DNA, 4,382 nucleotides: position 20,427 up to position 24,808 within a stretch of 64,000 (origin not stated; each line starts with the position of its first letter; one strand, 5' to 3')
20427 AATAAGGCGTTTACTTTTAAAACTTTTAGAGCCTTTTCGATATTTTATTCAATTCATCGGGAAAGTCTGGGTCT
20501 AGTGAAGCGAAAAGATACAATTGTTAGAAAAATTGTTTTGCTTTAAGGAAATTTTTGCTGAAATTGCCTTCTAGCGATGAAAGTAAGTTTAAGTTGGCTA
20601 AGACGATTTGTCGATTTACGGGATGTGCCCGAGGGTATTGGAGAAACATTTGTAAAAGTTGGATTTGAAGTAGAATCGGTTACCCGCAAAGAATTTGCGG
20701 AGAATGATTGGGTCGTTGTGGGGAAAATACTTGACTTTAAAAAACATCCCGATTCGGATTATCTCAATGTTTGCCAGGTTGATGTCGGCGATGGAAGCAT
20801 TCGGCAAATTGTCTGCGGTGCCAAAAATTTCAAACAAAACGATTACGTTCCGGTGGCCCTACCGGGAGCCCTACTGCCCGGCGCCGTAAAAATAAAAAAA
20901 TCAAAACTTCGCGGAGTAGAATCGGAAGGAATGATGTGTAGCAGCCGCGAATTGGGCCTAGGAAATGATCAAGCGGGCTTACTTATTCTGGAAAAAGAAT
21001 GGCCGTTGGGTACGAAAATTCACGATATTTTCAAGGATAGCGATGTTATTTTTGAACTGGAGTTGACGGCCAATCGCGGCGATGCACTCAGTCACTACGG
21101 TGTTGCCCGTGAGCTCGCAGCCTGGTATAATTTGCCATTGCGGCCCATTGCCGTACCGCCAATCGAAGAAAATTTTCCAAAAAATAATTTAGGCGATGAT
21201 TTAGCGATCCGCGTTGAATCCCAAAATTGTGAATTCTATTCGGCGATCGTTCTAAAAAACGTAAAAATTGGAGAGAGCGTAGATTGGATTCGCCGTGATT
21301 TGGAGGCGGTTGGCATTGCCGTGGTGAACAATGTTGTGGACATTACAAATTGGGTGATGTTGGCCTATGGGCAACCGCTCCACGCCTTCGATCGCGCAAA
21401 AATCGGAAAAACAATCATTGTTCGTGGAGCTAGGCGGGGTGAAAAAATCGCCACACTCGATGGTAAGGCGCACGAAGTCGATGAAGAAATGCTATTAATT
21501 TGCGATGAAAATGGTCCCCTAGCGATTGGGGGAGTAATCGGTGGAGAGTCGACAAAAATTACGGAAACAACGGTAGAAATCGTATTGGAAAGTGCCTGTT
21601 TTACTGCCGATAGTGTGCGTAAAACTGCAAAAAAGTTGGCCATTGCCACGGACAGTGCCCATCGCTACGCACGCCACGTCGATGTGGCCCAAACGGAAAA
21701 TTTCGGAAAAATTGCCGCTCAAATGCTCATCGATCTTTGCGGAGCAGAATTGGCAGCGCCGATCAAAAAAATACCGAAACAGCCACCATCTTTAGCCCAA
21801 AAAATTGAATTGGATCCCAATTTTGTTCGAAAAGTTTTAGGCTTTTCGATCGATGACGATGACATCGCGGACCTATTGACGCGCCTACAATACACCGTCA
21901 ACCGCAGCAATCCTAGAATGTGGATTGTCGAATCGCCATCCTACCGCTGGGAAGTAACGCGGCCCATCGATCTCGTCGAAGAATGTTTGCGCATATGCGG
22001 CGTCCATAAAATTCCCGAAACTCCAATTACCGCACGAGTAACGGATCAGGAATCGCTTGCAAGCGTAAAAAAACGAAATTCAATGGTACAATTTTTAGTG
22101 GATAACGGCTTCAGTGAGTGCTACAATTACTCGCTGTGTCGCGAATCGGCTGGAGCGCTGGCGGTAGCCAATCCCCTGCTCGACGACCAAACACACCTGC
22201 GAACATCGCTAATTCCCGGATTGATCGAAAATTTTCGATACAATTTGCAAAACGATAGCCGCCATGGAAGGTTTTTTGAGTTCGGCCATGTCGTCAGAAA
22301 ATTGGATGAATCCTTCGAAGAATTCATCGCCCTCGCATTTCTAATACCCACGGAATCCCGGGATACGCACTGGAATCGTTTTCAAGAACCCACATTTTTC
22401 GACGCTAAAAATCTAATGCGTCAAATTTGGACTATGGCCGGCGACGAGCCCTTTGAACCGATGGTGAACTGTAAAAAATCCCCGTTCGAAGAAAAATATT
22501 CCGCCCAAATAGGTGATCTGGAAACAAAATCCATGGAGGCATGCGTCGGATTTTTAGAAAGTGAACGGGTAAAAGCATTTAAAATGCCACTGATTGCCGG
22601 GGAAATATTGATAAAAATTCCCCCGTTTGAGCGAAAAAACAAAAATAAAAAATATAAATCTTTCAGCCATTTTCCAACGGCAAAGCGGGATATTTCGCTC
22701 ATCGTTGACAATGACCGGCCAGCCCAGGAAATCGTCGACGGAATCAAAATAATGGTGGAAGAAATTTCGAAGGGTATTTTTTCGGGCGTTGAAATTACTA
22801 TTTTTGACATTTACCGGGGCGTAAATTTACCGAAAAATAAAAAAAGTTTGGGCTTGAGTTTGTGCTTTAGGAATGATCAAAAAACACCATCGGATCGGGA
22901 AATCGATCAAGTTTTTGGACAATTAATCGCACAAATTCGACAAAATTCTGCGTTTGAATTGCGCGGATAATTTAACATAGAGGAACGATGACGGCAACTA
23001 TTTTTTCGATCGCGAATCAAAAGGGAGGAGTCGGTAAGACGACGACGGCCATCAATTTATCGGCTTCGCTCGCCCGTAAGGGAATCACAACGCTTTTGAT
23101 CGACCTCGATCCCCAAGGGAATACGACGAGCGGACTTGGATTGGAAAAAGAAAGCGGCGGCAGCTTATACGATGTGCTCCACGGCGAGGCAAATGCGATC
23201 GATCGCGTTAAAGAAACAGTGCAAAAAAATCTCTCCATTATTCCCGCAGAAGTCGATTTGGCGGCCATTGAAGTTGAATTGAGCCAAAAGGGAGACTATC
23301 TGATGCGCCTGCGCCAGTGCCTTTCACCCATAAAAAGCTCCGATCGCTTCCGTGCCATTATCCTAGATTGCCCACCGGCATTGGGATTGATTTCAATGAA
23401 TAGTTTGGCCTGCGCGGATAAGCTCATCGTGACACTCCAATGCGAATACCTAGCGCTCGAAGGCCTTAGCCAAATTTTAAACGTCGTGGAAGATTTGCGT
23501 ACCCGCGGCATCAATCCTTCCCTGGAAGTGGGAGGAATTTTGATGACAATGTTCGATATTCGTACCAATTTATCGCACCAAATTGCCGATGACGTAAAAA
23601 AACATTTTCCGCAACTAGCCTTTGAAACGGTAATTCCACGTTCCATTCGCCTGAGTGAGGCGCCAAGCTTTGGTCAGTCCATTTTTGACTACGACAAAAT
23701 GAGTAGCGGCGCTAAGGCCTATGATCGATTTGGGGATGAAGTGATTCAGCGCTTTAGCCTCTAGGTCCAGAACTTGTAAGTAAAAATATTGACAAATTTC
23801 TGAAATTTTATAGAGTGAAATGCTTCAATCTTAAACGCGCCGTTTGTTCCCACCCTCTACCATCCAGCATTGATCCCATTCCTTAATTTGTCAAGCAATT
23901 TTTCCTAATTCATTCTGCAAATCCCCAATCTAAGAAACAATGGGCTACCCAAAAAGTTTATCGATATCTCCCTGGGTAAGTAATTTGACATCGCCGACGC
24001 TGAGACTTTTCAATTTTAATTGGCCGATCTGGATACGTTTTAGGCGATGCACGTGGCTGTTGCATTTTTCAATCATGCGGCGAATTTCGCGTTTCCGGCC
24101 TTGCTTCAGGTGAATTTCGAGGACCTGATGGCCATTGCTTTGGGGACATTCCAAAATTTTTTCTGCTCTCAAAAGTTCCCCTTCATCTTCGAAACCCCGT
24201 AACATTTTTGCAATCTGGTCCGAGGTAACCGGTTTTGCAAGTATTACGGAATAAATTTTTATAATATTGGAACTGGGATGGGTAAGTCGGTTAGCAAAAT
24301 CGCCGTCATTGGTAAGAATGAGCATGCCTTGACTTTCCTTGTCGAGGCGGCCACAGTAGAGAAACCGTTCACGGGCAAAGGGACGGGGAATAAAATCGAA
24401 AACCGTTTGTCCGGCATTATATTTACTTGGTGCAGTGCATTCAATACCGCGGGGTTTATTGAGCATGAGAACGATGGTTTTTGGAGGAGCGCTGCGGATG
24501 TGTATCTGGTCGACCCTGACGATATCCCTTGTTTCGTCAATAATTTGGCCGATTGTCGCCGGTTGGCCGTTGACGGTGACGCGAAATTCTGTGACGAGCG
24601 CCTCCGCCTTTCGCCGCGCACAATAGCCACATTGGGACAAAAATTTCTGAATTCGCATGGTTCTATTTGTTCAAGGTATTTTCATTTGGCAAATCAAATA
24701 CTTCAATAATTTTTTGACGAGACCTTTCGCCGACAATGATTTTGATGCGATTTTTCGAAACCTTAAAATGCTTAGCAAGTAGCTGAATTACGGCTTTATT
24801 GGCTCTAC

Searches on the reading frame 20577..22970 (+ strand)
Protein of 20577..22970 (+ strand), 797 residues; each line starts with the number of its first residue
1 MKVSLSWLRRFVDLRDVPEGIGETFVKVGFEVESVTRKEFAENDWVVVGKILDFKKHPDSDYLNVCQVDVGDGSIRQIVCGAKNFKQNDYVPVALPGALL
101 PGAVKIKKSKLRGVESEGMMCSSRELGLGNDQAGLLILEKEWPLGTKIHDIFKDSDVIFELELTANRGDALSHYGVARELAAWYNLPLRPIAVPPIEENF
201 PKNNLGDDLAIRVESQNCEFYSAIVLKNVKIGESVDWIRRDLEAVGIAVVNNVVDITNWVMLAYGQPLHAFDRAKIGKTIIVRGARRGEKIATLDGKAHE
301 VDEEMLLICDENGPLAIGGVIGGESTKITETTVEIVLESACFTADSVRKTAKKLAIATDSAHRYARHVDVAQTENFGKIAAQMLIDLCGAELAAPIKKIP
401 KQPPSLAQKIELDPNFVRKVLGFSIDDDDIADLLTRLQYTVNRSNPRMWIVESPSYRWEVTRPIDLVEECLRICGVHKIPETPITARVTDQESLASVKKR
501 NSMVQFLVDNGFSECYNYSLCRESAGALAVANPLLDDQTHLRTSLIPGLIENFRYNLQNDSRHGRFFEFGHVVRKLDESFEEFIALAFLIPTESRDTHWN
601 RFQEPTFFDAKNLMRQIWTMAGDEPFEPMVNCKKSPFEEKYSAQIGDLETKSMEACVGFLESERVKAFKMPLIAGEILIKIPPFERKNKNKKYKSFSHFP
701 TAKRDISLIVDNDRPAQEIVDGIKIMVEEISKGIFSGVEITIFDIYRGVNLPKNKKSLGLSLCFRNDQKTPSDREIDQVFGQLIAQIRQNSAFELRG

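Call 12: search_protein_families(library=pfam, proteins=[window:20577-22970:+], max_evalue=0.001)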
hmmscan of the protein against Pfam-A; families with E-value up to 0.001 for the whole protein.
window:20577-22970:+ (797 aa): 5 families
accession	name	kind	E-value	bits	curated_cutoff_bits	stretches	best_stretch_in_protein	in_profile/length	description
PF03483.22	B3_4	-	6.2e-59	198.9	29.3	1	218-389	2-174/174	B3/4 domain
PF01588.26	tRNA_bind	-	9.5e-24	83.8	27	1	46-147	1-96/96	Putative tRNA binding domain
PF17759.6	tRNA_synthFbeta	-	4.9e-23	82.2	22.4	1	479-644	1-179/214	Phenylalanyl tRNA synthetase beta chain CLM domain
PF03147.19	FDX-ACB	-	2.2e-17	63.7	31.1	1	697-796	1-94/94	Ferredoxin-fold anticodon binding domain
PF03484.21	B5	-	3e-17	63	28.6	1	410-475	1-66/67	tRNA synthetase B5 domain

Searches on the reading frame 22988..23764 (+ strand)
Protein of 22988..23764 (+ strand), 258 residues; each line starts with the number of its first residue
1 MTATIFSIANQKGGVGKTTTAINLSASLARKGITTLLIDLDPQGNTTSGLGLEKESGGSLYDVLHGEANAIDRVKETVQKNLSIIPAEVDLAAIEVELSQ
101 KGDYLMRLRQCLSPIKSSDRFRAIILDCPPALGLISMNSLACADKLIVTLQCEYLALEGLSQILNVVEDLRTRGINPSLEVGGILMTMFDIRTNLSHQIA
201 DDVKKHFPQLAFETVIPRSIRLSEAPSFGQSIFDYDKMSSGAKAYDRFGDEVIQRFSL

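Call 12: search_protein_families(library=pfam, proteins=[window:22988-23764:+], max_evalue=0.001)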
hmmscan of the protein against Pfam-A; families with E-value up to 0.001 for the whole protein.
window:22988-23764:+ (258 aa): 6 families
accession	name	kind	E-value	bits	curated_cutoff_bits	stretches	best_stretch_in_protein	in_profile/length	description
PF13614.12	AAA_31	-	5.5e-54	183.2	27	1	4-181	2-177/177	AAA domain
PF01656.29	CbiA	-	7.7e-25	87.7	25.4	1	7-232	2-125/125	CobQ/CobB/MinD/ParA nucleotide binding domain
PF00142.24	Fer4_NifH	-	2.7e-09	37.3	25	1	12-50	8-46/271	4Fe-4S iron sulfur cluster binding proteins, NifH/frxC family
PF10609.15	ParA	-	1.2e-08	35.2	27.1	1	5-169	5-162/246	NUBPL iron-transfer P-loop NTPase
PF09140.17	MipZ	-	8.6e-08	32.2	20.7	1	7-46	4-43/262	ATPase MipZ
PF02374.21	ArsA_ATPase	-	8.4e-06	25.6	24.3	1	12-50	9-47/305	Anion-transporting ATPase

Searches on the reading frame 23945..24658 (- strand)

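Call 12: search_protein_families(library=pfam, proteins=[window:23945-24658:-], max_evalue=0.001)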
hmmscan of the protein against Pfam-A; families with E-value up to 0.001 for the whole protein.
window:23945-24658:- (237 aa): 2 families
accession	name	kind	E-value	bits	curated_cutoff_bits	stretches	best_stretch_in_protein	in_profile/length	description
PF00849.27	PseudoU_synth_2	-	6.1e-21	75.7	26.8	1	63-197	2-151/152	RNA pseudouridylate synthase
PF01479.30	S4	-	2.3e-08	34.1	22.8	1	1-41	1-43/48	S4 domain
